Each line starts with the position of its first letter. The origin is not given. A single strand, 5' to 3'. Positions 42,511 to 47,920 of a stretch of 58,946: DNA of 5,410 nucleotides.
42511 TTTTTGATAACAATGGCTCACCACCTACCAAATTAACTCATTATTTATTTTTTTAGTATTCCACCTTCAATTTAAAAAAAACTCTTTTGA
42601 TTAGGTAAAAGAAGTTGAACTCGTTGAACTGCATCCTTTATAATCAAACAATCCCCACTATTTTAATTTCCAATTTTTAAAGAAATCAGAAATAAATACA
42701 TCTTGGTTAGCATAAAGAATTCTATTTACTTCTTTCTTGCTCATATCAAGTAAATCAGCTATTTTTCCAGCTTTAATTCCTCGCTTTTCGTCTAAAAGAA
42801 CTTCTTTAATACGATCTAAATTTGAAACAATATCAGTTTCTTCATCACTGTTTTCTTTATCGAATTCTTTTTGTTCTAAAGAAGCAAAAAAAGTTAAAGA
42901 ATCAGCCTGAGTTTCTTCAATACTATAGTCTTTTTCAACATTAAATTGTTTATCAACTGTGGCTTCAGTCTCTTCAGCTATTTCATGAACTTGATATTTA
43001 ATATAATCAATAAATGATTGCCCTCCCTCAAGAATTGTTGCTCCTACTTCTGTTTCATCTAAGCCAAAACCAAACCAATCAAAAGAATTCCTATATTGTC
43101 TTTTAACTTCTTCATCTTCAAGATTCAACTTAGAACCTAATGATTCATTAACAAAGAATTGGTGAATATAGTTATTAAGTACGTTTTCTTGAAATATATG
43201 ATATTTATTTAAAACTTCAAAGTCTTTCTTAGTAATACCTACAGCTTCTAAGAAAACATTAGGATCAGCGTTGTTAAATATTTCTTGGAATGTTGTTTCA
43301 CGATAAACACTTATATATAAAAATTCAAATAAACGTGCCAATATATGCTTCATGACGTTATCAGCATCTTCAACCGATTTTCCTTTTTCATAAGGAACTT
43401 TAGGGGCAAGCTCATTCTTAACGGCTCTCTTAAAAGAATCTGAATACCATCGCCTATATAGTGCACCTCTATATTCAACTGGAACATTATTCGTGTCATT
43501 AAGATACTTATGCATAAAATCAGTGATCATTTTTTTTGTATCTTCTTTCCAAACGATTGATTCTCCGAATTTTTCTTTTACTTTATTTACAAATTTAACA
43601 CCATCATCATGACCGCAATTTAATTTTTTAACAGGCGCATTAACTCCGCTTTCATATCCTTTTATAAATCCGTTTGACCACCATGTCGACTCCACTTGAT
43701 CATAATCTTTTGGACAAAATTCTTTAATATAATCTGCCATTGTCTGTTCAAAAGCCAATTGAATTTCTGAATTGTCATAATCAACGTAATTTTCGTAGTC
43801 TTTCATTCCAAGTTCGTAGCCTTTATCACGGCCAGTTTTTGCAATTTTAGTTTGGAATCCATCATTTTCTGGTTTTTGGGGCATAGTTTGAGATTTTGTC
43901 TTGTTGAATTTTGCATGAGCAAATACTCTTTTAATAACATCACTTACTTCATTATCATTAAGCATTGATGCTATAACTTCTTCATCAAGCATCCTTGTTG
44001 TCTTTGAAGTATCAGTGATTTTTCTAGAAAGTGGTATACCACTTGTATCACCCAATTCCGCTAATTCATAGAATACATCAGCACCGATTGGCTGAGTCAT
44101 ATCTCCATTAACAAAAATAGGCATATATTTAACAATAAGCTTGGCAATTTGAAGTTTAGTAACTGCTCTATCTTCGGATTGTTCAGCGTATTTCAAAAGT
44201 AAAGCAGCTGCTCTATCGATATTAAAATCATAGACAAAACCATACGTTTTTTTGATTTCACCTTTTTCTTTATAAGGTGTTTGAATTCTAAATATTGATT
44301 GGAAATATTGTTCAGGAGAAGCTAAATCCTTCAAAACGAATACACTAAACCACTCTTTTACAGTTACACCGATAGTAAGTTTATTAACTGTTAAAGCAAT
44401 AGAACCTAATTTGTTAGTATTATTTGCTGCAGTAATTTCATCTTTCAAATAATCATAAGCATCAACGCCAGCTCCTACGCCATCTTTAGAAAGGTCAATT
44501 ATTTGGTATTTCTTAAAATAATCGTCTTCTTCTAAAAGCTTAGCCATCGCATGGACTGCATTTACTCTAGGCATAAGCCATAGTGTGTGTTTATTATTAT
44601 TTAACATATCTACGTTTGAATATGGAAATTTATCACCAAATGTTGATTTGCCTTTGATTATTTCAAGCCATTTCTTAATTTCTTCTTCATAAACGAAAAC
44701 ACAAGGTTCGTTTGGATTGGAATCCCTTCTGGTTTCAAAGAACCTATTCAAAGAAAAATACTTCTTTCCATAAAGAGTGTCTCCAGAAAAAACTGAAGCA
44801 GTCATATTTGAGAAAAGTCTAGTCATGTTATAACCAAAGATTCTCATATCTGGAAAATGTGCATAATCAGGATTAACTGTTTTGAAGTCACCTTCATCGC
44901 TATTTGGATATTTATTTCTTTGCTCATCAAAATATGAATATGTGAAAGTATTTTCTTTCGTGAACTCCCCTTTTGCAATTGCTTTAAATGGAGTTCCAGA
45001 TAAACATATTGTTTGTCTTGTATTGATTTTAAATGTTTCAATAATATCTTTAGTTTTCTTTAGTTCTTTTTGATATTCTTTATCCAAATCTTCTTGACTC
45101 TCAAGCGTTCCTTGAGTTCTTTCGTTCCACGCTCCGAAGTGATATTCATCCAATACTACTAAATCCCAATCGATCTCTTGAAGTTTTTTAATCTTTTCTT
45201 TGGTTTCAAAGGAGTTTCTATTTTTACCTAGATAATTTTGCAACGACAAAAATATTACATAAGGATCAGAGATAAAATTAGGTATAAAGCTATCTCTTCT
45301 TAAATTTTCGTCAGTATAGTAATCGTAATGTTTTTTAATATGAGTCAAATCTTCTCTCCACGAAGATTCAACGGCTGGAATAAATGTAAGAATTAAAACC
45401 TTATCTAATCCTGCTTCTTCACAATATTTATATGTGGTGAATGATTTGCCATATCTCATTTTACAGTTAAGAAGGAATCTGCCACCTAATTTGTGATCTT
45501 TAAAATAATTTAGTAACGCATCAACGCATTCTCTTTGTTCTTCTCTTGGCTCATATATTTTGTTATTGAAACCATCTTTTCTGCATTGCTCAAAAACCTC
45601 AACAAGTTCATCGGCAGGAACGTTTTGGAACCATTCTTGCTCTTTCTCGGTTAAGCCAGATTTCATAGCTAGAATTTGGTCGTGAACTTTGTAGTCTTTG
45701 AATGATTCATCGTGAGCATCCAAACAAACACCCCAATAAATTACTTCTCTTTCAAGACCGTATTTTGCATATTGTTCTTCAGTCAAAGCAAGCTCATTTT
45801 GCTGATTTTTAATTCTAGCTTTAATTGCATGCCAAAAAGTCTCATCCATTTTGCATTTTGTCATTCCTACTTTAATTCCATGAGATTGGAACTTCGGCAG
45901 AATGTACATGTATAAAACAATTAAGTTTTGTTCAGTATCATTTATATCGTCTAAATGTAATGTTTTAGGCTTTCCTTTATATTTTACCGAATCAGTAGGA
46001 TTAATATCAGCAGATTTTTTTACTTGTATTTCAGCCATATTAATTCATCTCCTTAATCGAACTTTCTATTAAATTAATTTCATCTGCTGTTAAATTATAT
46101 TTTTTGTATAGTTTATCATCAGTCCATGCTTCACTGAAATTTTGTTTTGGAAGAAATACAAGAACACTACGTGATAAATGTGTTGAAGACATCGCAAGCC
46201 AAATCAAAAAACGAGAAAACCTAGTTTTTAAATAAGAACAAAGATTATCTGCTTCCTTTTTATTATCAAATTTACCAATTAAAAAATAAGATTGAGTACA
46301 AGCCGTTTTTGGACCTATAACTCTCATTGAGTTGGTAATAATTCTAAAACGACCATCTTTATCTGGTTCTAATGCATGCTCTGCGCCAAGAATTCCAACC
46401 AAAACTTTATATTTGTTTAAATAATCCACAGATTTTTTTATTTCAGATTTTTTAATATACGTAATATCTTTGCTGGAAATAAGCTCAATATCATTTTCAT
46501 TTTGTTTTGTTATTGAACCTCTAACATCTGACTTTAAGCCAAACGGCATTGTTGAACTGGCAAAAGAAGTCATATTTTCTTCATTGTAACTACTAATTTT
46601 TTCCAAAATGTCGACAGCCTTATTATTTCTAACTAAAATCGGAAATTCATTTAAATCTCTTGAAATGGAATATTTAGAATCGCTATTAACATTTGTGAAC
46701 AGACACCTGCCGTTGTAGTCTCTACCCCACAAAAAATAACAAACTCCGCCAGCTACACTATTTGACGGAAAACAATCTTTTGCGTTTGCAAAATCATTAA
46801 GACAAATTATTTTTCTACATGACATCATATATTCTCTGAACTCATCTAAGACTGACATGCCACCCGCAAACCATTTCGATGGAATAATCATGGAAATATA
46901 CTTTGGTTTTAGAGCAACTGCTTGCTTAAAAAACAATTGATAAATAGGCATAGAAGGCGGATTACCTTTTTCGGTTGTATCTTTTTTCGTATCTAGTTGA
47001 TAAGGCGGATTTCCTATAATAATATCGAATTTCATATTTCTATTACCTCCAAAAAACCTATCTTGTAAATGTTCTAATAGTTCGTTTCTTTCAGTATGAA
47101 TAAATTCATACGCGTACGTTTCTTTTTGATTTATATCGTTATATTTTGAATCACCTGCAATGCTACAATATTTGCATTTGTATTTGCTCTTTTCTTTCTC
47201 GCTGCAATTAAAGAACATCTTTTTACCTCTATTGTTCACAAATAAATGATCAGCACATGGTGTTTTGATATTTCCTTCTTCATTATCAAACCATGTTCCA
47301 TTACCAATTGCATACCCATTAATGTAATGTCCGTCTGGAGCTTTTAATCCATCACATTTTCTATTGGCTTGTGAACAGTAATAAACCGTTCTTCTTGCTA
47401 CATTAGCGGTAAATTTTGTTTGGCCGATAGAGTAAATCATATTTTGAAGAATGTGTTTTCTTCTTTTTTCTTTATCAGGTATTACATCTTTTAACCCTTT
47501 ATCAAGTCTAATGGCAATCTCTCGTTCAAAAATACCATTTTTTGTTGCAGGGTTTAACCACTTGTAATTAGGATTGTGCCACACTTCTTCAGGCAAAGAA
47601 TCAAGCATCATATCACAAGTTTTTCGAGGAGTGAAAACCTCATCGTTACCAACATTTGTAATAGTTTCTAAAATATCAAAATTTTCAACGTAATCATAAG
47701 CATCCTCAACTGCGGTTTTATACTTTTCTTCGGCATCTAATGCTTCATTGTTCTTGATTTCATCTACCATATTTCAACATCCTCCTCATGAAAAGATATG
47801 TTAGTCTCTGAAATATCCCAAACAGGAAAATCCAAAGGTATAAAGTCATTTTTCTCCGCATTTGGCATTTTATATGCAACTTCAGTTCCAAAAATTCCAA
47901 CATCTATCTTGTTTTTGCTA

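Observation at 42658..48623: Translationally coupled HTH / half-methylase / methylase / T5orf172-helicase operon: atypical restriction-modification-like defence system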

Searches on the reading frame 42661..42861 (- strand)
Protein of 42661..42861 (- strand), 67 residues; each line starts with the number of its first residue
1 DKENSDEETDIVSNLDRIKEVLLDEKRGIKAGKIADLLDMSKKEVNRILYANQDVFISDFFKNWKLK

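Call 91: search_protein_families(library=pfam, proteins=[window:42661-42861:-], max_evalue=10)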
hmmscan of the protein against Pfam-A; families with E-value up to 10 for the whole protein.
window:42661-42861:- (67 aa): 2 families
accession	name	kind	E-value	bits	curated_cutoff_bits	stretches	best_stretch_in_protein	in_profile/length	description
PF02295.23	z-alpha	-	0.0008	19.9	21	1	15-51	10-44/67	Adenosine deaminase z-alpha domain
PF04539.22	Sigma70_r3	-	0.011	16.2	25.3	1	17-59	8-51/78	Sigma-70 region 3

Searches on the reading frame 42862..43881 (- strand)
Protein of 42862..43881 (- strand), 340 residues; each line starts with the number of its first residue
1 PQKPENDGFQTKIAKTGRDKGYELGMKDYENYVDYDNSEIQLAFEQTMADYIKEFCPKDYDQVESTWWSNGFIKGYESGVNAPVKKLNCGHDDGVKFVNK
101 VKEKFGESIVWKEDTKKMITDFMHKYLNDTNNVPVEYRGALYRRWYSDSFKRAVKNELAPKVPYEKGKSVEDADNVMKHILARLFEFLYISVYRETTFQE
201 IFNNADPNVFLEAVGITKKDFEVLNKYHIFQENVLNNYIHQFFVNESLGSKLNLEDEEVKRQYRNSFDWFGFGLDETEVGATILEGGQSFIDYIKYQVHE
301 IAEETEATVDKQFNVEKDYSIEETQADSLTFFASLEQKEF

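Call 91: search_protein_families(library=pfam, proteins=[window:42862-43881:-], max_evalue=10)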
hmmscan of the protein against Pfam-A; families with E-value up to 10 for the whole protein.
window:42862-43881:- (340 aa): 0 families

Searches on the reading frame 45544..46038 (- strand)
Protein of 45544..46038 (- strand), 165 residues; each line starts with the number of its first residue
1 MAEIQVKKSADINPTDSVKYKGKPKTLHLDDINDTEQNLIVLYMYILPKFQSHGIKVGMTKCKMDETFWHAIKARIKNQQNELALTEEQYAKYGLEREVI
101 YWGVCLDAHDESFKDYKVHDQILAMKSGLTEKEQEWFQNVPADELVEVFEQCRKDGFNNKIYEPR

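Call 91: search_protein_families(library=pfam, proteins=[window:45544-46038:-], max_evalue=10)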
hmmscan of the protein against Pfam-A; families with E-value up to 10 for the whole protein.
window:45544-46038:- (165 aa): 2 families
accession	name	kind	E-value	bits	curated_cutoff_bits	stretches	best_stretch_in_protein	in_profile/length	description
PF10544.15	T5orf172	-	0.014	16.4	20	1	43-152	2-100/101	T5orf172 domain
PF23248.1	KH_PARP14_2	-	0.069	13.4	27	1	60-85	4-29/72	PARP14, second type I KH domain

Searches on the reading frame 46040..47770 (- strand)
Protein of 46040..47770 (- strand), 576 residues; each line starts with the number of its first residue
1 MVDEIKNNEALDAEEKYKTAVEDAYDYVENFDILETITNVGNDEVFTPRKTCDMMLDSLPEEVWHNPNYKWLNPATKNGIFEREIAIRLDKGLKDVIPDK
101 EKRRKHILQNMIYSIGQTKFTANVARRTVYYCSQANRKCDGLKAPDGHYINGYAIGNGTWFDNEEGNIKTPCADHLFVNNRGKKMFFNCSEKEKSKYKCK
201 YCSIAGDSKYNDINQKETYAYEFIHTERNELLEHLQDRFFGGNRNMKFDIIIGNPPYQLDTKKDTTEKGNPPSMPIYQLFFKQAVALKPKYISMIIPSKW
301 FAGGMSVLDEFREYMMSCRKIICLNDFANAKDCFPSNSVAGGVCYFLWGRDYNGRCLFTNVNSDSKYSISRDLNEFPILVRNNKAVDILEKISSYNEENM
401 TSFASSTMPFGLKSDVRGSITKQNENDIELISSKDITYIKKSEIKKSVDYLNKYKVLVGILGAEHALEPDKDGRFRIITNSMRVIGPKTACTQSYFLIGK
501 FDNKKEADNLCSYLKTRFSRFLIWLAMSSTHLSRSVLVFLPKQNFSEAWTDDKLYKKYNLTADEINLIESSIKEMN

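Call 5: search_protein_families(library=pfam, proteins=[window:46040-47770:-], max_evalue=0.1)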
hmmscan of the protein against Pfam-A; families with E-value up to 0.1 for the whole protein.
window:46040-47770:- (576 aa): 1 family
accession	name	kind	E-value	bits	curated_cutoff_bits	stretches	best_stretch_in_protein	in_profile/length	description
PF07669.17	Eco57I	-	9.7e-28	97.8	25.3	1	110-334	1-171/171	Eco57I restriction-modification methylase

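Call 6: search_protein_families(library=padloc, proteins=[window:46040-47770:-], max_evalue=0.1)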
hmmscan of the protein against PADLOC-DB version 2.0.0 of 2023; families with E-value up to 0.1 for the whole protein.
window:46040-47770:- (576 aa): 4 families
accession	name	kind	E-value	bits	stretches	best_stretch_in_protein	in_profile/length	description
PDLC03626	REase_MTase_IIG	-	1.8e-37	126.6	1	227-575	991-1359/1359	Type IIG restriction enzyme-methyltransferase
PDLC03375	MTase_II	-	4.9e-37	126.1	1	245-575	8-348/348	Type II methyltransferase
PDLC03227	MTase_II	-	0.00076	16.5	1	244-340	129-229/494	Type II methyltransferase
PDLC03338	MTase_II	-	0.0013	15.6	1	246-303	244-307/604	Type II methyltransferase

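Call 7: search_protein_families(library=ncbifam, proteins=[window:46040-47770:-], max_evalue=0.1)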
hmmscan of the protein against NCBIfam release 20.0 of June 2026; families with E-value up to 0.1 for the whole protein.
window:46040-47770:- (576 aa): 3 families
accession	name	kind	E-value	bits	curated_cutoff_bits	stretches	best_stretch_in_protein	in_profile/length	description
TIGR00536.1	hemK_fam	subfamily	0.02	14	115.5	1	220-257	163-192/286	HemK family protein methyltransferase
NF047433.1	Lepto_7_Nterm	domain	0.063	13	43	0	416-446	26-57/63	LA_0442/LA_0875 N-terminal domain-containing protein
TIGR03534.1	RF_mod_PrmC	equivalog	0.087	12.3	199.1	0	235-265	151-174/253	peptide chain release factor N(5)-glutamine methyltransferase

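Call 13: search_solved_structures(query=window:46040-47770:-, max_evalue=1)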
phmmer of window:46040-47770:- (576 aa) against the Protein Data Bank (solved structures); distinct sequences matched with E-value up to 1: 0.

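Call 39: find_homologous_proteins(query=window:46040-47770:-)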
Query window:46040-47770:- (576 aa): 5729 proteins with E <= 0.001 among 8000 candidates; the best 120 are listed.
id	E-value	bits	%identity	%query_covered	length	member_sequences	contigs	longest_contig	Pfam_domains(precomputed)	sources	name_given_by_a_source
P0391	0.0e+0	1108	83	99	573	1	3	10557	PF07669.18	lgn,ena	-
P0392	0.0e+0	1050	79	100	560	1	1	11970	PF07669.18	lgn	-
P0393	0.0e+0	1044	79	100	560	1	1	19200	PF07669.18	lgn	-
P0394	5.5e-284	961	71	100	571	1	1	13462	PF07669.18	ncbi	-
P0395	1.4e-283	960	72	100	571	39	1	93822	PF07669.18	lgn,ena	-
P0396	4.9e-270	915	68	100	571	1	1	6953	PF07669.18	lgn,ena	-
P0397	2.8e-239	814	63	99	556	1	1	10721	PF07669.18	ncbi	-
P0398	1.1e-238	812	64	99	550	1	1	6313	PF07669.18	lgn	-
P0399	1.6e-232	791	62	99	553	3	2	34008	PF07669.18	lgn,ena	-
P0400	5.9e-232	789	63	100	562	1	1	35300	PF07669.18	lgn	-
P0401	2.4e-231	787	62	100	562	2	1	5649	PF07669.18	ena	-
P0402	6.7e-230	783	60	100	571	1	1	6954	PF07669.18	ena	-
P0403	1.9e-228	778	61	99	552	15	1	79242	PF07669.18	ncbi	-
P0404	4.7e-228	776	61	99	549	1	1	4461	PF07669.18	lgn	-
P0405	2.0e-227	774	59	100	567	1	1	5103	PF07669.18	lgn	-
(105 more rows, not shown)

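Call 44: search_solved_structures(query=A2, max_evalue=1)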
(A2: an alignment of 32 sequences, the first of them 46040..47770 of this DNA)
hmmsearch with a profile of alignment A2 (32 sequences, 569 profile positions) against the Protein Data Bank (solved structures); distinct sequences matched with E-value up to 1: 1.
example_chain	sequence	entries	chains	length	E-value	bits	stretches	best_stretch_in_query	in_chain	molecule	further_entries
7vru_B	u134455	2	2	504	0.21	13.5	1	235-269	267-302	Site-specific DNA-methyltransferase (adenine-specific)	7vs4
